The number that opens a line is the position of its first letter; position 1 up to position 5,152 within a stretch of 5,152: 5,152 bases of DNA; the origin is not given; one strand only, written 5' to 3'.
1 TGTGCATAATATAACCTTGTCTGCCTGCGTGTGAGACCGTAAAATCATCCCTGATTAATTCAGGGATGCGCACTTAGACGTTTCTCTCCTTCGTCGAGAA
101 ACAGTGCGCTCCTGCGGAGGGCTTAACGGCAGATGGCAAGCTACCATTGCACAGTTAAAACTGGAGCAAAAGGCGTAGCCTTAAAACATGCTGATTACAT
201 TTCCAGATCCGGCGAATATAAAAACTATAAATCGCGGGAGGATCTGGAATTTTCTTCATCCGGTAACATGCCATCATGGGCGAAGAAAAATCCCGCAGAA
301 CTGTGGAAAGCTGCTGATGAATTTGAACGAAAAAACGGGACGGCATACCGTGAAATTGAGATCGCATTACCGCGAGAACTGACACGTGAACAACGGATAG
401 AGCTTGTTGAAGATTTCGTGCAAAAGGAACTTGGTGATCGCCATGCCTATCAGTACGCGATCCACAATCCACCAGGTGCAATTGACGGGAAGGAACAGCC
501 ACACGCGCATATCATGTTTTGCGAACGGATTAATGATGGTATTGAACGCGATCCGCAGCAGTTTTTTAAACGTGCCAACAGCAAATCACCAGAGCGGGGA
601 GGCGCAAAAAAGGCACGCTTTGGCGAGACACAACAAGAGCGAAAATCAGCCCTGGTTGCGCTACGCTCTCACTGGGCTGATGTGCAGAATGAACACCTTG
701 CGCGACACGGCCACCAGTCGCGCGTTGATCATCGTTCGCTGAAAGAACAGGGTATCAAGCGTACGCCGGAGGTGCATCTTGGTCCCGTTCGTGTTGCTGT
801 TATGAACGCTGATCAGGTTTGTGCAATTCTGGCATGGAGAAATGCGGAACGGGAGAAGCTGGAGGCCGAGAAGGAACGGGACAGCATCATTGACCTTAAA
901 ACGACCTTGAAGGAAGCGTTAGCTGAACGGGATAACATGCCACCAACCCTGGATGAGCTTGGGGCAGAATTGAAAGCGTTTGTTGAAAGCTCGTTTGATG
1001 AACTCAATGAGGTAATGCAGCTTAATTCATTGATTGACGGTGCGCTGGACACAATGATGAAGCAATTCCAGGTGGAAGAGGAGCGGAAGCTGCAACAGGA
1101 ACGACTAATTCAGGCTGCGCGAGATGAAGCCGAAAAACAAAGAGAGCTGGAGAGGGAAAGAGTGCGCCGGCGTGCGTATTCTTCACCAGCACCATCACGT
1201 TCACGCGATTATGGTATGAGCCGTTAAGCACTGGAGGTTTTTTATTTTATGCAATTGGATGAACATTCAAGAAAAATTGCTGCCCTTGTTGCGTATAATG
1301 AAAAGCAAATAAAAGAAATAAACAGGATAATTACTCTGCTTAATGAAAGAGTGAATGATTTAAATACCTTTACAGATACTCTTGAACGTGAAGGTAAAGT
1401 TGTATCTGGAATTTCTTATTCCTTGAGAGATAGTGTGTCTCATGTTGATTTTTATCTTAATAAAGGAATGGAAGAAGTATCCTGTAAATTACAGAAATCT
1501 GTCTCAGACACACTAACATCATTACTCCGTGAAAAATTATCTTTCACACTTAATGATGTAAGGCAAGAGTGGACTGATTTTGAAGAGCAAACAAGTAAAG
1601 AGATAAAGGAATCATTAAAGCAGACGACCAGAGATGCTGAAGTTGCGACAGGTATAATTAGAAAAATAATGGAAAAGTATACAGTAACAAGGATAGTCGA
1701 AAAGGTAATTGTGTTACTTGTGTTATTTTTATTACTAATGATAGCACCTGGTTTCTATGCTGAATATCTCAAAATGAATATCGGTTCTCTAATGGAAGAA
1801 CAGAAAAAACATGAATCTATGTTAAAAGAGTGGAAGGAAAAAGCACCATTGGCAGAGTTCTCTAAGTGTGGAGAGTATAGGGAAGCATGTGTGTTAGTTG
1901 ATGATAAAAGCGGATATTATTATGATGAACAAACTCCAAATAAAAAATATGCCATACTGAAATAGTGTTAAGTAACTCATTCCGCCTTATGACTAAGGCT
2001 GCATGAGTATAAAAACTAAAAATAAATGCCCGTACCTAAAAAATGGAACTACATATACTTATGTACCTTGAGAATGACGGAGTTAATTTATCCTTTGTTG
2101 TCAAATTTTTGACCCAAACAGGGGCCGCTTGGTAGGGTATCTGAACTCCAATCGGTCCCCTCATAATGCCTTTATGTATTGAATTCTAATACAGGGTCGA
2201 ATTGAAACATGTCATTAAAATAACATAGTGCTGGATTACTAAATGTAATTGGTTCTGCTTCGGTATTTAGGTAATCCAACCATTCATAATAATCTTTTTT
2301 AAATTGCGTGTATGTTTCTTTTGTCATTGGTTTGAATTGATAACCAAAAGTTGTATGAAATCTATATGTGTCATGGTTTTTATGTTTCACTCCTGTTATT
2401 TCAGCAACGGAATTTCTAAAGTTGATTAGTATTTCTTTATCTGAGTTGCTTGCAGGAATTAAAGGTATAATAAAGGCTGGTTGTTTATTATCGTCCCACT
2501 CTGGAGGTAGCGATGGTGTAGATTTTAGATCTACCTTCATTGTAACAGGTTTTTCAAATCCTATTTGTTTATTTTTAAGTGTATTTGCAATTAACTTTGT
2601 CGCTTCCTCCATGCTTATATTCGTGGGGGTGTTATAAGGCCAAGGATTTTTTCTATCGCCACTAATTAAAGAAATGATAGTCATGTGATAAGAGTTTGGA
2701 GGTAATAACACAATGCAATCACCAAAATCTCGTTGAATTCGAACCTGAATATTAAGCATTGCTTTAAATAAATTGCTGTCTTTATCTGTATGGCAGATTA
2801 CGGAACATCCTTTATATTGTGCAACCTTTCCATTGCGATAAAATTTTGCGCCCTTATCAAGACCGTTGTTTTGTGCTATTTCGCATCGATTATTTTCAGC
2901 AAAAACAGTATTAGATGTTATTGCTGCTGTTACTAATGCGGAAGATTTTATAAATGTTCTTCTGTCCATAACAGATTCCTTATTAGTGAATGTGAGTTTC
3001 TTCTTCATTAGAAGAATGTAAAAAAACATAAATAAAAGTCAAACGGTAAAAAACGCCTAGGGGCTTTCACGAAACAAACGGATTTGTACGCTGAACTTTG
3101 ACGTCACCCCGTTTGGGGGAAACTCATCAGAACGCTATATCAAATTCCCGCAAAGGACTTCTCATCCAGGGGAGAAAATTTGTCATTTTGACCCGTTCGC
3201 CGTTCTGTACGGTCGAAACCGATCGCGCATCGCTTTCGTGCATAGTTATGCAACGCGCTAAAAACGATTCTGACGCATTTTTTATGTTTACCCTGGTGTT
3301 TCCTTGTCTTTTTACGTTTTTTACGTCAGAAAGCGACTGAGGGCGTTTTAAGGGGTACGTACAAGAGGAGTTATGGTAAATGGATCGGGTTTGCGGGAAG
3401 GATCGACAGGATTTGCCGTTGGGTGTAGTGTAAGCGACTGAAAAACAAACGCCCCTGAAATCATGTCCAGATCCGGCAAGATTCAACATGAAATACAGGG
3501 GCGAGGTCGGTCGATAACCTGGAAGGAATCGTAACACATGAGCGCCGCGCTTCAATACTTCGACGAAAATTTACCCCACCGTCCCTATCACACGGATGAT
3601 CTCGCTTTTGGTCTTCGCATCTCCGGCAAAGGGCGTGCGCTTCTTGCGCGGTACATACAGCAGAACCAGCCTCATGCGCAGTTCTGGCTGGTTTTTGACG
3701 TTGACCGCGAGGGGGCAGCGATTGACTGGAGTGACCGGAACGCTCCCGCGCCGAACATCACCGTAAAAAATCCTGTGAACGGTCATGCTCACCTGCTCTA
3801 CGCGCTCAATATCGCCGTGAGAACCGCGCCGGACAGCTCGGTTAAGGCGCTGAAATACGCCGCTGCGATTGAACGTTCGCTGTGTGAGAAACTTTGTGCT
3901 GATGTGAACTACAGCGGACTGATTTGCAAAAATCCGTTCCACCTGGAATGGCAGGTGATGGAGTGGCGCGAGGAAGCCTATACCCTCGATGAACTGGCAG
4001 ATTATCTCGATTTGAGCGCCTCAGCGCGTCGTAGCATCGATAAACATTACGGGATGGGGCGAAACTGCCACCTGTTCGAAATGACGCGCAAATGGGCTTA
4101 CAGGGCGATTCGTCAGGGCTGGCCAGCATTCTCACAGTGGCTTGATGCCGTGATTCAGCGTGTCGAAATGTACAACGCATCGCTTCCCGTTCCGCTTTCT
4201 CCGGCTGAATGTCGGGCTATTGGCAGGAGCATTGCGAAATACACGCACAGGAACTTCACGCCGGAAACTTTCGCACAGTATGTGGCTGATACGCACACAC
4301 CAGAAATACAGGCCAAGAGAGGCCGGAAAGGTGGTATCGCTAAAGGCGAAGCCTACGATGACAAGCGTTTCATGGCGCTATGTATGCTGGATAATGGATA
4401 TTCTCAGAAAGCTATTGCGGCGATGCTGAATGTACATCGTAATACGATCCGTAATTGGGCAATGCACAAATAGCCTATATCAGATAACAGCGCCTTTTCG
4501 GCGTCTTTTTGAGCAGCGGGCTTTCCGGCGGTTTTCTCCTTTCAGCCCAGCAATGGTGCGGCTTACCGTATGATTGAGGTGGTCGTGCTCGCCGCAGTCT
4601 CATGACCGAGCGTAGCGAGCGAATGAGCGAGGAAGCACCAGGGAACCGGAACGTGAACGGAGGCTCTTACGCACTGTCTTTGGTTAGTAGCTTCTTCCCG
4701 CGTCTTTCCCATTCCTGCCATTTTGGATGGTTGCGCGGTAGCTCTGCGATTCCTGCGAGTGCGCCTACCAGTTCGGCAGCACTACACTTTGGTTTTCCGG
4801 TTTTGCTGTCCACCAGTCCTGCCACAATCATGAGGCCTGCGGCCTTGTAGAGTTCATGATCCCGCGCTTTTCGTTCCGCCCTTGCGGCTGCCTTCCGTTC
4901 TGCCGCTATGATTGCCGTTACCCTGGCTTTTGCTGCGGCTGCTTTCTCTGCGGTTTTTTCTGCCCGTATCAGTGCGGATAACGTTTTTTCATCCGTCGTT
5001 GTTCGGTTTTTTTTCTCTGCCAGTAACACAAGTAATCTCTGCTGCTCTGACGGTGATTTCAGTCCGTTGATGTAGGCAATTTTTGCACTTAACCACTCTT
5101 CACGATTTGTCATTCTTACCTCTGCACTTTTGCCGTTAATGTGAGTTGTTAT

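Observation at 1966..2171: Structured intergenic region between the convergent cargo genes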

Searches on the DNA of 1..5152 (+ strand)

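Call 7: search_dna_similar(query=window:1-5152:+, collection=plasmids, mode=near, max_rows=30)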
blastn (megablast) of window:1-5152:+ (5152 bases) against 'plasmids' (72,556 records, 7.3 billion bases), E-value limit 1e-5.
Records with a match: 1163; places in all: 1482; records where one place covers at least 80% of the query: 0.
Best place of each record, by identity: >=99% 1; 95-99% 194; 90-95% 852; 80-90% 104; 60-80% 12.
By first word of the organism name: Escherichia 997; Salmonella 58; Klebsiella 48; Shigella 47; Enterobacter 6; Citrobacter 2; uncultured 2; Morganella 1; Burkholderia 1; bacterium 1.
By predicted mobility (MOB-suite, as given by PLSDB): mobilizable 729; conjugative 409; non-mobilizable 25.
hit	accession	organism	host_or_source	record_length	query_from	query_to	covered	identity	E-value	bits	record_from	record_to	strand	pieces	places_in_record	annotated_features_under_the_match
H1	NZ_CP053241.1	Escherichia coli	Homo sapiens,whole organism,rectal swab ...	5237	1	5152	77%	96.8%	0e+0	6606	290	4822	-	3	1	MobA/MobL family protein | replication initiation protein | hypothetical protein | conjugal transfer protein TraD | LysE family transporter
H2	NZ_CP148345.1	Escherichia coli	Homo sapiens,single cell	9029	1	5152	77%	96.5%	0e+0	6550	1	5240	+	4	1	MobA/MobL family protein | replication initiation protein | LysE family translocator | hypothetical protein | conjugal transfer protein TraD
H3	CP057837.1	Escherichia coli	culture,Pooled pig faecal samples ...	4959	1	5152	76%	96.4%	0e+0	6477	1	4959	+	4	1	replication initiation protein | hypothetical protein | LysE family translocator | conjugal transfer protein TraD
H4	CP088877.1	Escherichia coli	Homo sapiens,blood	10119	1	5152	76%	96.0%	0e+0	6393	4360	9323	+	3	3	MobA/MobL family protein | replication initiation protein | hypothetical protein | LysE family translocator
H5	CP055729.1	Escherichia coli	culture,Pooled pig faecal samples ...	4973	1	5152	76%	96.0%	0e+0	6387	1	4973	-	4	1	MobA/MobL family protein | replication initiation protein | LysE family translocator | conjugal transfer protein TraD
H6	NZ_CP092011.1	Salmonella enterica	Homo sapiens,whole organism,inguinal ...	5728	1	5152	73%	96.3%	0e+0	6168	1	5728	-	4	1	MobA/MobL family protein | hypothetical protein (x2) | replication initiation protein | LysE family translocator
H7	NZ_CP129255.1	Escherichia coli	Homo sapiens,anal swab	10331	1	5152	75%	93.3%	0e+0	5687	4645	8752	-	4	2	MobA/MobL family protein | replication initiation protein | hypothetical protein | conjugal transfer protein TraD | LysE family translocator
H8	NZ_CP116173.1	Escherichia coli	whole organism,ICU patient rectal swab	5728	1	5152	72%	96.4%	0e+0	6120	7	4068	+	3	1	MobA/MobL family protein | replication initiation protein | hypothetical protein | conjugal transfer protein TraD | LysE family translocator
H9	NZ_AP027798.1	Escherichia coli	Homo sapiens,whole organism,feces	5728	1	5152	72%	96.3%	0e+0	6089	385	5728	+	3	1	MobA/MobL family protein | hypothetical protein (x2) | LysE family translocator | conjugal transfer protein TraD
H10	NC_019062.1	Escherichia coli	Homo sapiens,gut microbiota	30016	1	5137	74%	89.2%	0e+0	4766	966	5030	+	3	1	MobA/MobL family protein | replication initiation protein | hypothetical protein | LysE family translocator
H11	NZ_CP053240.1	Escherichia coli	Homo sapiens,whole organism,rectal swab ...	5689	1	5137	74%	89.1%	0e+0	4748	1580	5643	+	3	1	MobA/MobL family protein | replication initiation protein | hypothetical protein | conjugal transfer protein TraD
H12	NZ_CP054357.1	Escherichia coli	Homo sapiens,whole organism,rectal swab ...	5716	1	5152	73%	90.7%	0e+0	4981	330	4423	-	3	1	MobA/MobL family protein | replication initiation protein | hypothetical protein | conjugal transfer protein TraD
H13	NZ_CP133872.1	Escherichia coli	Homo sapiens,pure culture,rectal swab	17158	1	5152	73%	90.7%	0e+0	4969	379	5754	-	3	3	MobA/MobL family protein | hypothetical protein (x2) | replication initiation protein | LysE family translocator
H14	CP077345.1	Escherichia coli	-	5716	1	5152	73%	90.7%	0e+0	4975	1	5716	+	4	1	MobA/MobL family protein | hypothetical protein | replication initiation protein | LysE family translocator | conjugal transfer protein TraD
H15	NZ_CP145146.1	Escherichia coli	Homo sapiens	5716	1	5152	73%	90.7%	0e+0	4974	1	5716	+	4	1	hypothetical protein (x2) | replication initiation protein | LysE family translocator | conjugal transfer protein TraD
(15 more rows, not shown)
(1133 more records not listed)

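Call 8: search_dna_similar(query=window:1940-2200:+, collection=plasmids, mode=distant, max_rows=40)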
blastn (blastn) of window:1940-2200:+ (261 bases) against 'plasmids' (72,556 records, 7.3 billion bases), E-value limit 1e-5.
Records with a match: 34; places in all: 37; records where one place covers at least 80% of the query: 0.
Best place of each record, by identity: 80-90% 32; 60-80% 2.
By first word of the organism name: Escherichia 32; Salmonella 2.
By predicted mobility (MOB-suite, as given by PLSDB): mobilizable 30; conjugative 2; non-mobilizable 2.
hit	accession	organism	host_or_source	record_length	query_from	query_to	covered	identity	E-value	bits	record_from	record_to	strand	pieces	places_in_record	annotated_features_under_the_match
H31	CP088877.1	Escherichia coli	Homo sapiens,blood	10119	1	165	63%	83.8%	3e-51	208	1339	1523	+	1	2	LysE family translocator | hypothetical protein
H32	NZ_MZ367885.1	Escherichia coli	-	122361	1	165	63%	83.8%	3e-51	208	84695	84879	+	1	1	LysE family translocator | hypothetical protein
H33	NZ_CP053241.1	Escherichia coli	Homo sapiens,whole organism,rectal swab ...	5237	1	165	63%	83.8%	3e-51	208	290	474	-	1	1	LysE family transporter | hypothetical protein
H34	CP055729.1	Escherichia coli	culture,Pooled pig faecal samples ...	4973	1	165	63%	83.8%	3e-51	208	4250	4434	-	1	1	LysE family translocator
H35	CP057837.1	Escherichia coli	culture,Pooled pig faecal samples ...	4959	1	165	63%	83.8%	3e-51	208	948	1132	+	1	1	LysE family translocator | hypothetical protein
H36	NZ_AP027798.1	Escherichia coli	Homo sapiens,whole organism,feces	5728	1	165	63%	83.8%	3e-51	208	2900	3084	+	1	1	LysE family translocator | hypothetical protein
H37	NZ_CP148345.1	Escherichia coli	Homo sapiens,single cell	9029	1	165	63%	83.8%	3e-51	208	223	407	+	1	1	LysE family translocator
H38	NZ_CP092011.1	Salmonella enterica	Homo sapiens,whole organism,inguinal ...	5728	1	165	63%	83.2%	1e-49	204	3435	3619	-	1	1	LysE family translocator | hypothetical protein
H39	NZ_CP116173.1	Escherichia coli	whole organism,ICU patient rectal swab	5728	1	165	63%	83.2%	1e-49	204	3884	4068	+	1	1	LysE family translocator | hypothetical protein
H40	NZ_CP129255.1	Escherichia coli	Homo sapiens,anal swab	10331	1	165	63%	82.7%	1e-48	199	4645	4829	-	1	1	LysE family translocator | hypothetical protein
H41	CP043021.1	Escherichia coli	Homo sapiens,feces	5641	1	165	63%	82.2%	7e-46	190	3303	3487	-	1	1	record has no annotation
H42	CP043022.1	Escherichia coli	Homo sapiens,feces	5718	1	165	63%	82.2%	7e-46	190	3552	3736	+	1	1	record has no annotation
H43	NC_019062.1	Escherichia coli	Homo sapiens,gut microbiota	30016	1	165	63%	82.2%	7e-46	190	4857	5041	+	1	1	LysE family translocator | hypothetical protein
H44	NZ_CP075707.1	Escherichia coli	Homo sapiens,stool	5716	1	165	63%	82.2%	7e-46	190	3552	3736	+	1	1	LysE family translocator | hypothetical protein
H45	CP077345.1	Escherichia coli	-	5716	1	165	63%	82.2%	7e-46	190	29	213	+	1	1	LysE family translocator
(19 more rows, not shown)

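Call 10: search_dna_similar(query=window:2090-3110:+, collection=plasmids, mode=distant, max_rows=30)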
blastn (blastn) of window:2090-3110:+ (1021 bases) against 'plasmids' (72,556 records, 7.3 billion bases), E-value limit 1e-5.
Records with a match: 4; places in all: 4; records where one place covers at least 80% of the query: 0.
Best place of each record, by identity: 60-80% 4.
By first word of the organism name: Escherichia 4.
By predicted mobility (MOB-suite, as given by PLSDB): conjugative 4.
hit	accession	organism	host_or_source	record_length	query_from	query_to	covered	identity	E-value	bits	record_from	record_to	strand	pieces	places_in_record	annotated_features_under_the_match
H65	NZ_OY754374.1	Escherichia coli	hen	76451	90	898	79%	76.1%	1e-163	584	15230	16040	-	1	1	DUF1868 domain-containing protein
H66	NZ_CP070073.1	Escherichia coli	Homo sapiens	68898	90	898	79%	76.0%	2e-162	580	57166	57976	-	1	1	DUF1868 domain-containing protein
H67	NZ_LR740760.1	Escherichia coli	Gallus gallus,laying hen ...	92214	90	898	79%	76.0%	2e-162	580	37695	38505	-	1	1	DUF1868 domain-containing protein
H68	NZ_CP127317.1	Escherichia coli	Gallus gallus domesticus,Cell ...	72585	90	898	79%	76.0%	2e-162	580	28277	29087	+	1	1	DUF1868 domain-containing protein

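Call 13: search_dna_similar(query=window:2000-3250:+, collection=ecoli_genomes, mode=distant, max_rows=30)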
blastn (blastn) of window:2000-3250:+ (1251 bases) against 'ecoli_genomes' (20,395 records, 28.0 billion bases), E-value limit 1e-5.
Records with a match: 1117; places in all: 1195; records where one place covers at least 80% of the query: 0.
Genomes with a match: 925 of 5426; with a place that covers at least 80% of the query: 0. Places per genome that has any: lowest 1, median 1, highest 12. On chromosomes: 2 places; on plasmids: 1193.
Best place of each record, by identity: 95-99% 1; 90-95% 69; 80-90% 1024; 60-80% 23.
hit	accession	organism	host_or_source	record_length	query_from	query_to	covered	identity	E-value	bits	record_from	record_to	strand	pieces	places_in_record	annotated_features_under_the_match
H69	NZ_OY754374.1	Escherichia coli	-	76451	180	988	65%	76.1%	6e-163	584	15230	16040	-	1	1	DUF1868 domain-containing protein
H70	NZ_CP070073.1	Escherichia coli strain FDAARGOS_1287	Homo sapiens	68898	180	988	65%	76.0%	8e-162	580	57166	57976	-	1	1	DUF1868 domain-containing protein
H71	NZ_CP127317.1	Escherichia coli strain Ch1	Gallus gallus domesticus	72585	180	988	65%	76.0%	8e-162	580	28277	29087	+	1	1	DUF1868 domain-containing protein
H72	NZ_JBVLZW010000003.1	Escherichia coli strain KD602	dog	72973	180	988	65%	76.0%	8e-162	580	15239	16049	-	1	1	DUF1868 domain-containing protein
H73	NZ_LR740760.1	Escherichia coli strain BEN5202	Gallus gallus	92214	180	988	65%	76.0%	8e-162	580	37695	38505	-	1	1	DUF1868 domain-containing protein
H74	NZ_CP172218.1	Escherichia coli strain GF4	chicken meat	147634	180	988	65%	75.8%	4e-159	571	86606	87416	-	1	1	DUF1868 domain-containing protein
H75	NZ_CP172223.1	Escherichia coli strain GF4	chicken meat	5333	20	1251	13%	85.8%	3e-22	198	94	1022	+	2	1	LysE family translocator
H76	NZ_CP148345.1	Escherichia coli strain Z1323HEC0422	Homo sapiens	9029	20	1251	13%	85.8%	3e-22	198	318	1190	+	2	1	LysE family translocator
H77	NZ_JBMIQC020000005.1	Escherichia coli strain ZH48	pig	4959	20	1251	13%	85.8%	3e-22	198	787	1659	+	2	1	LysE family translocator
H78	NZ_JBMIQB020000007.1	Escherichia coli strain ZH49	pig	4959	20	1251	13%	85.8%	3e-22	198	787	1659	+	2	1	LysE family translocator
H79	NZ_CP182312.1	Escherichia coli strain EC100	pig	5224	20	1251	13%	85.8%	3e-22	198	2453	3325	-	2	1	LysE family translocator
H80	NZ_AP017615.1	Escherichia coli strain 20Ec-P-124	Sus scrofa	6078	1143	1251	9%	85.5%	2e-24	123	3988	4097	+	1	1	none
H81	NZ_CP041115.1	Escherichia coli strain ECCTRSRTH03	Swine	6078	1143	1251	9%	85.5%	2e-24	123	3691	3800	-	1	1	none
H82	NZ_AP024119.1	Escherichia coli strain JML285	Homo sapiens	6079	1143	1251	9%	85.5%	2e-24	123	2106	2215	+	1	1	none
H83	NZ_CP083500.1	Escherichia coli strain elppa6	Homo sapiens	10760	1143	1251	9%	85.5%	2e-24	123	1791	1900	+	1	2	none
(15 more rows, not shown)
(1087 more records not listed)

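Call 15: get_annotated_region(hit=H69, flank=2500)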
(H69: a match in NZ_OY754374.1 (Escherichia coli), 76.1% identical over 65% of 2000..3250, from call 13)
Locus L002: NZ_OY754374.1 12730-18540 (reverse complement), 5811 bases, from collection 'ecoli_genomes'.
description: Escherichia coli isolate F374 plasmid pF374-3, complete sequence
organism: Escherichia coli (NCBI taxid 562)
replicon: plasmid pF374-3; assembly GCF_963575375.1
host: -; source: -; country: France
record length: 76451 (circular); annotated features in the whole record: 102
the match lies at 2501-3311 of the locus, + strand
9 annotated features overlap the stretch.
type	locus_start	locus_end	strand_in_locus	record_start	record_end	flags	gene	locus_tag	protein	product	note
CDS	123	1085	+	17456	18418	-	parM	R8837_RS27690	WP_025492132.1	plasmid segregation protein ParM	-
CDS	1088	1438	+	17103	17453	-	-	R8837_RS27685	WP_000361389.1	plasmid partitioning/stability family protein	-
CDS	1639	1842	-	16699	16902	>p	-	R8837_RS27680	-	hypothetical protein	incomplete; partial in the middle of a contig; missing C-terminus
CDS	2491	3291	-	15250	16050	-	-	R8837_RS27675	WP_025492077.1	DUF1868 domain-containing protein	-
CDS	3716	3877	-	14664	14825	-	-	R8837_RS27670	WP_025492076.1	Rop family plasmid primer RNA-binding protein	-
CDS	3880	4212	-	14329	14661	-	pemK-mt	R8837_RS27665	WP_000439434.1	type II toxin-antitoxin system toxin endoribonuclease PemK-mt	-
CDS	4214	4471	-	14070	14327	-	pemI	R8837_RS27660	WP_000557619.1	type II toxin-antitoxin system antitoxin PemI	-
CDS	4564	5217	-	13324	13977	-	-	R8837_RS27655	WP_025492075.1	CPBP family intramembrane glutamic endopeptidase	-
CDS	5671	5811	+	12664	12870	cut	-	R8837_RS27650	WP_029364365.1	microcin B17 family TOMM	-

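Call 16: get_annotated_region(hit=H80, flank=3000)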
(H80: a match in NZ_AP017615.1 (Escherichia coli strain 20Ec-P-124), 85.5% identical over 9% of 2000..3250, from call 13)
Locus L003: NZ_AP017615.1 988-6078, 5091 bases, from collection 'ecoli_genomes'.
description: Escherichia coli strain 20Ec-P-124 plasmid pMRY16-002_5, complete sequence
organism: Escherichia coli strain 20Ec-P-124 (NCBI taxid 562)
replicon: plasmid pMRY16-002_5; assembly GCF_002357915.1
host: Sus scrofa; source: -; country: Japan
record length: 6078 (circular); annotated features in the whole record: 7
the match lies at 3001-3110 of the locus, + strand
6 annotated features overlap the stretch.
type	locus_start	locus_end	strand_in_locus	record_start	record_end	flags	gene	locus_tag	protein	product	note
CDS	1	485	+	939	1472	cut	-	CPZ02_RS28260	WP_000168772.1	hypothetical protein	-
CDS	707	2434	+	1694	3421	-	-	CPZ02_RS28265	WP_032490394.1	colicin-like bacteriocin tRNase domain-containing protein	-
CDS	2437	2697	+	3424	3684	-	-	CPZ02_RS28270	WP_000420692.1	bacteriocin immunity protein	-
CDS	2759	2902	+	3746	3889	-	-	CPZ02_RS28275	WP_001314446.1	colicin release lysis protein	-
CDS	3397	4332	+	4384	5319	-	-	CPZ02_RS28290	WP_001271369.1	replication initiation protein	-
CDS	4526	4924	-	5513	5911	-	-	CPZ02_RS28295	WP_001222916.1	hypothetical protein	-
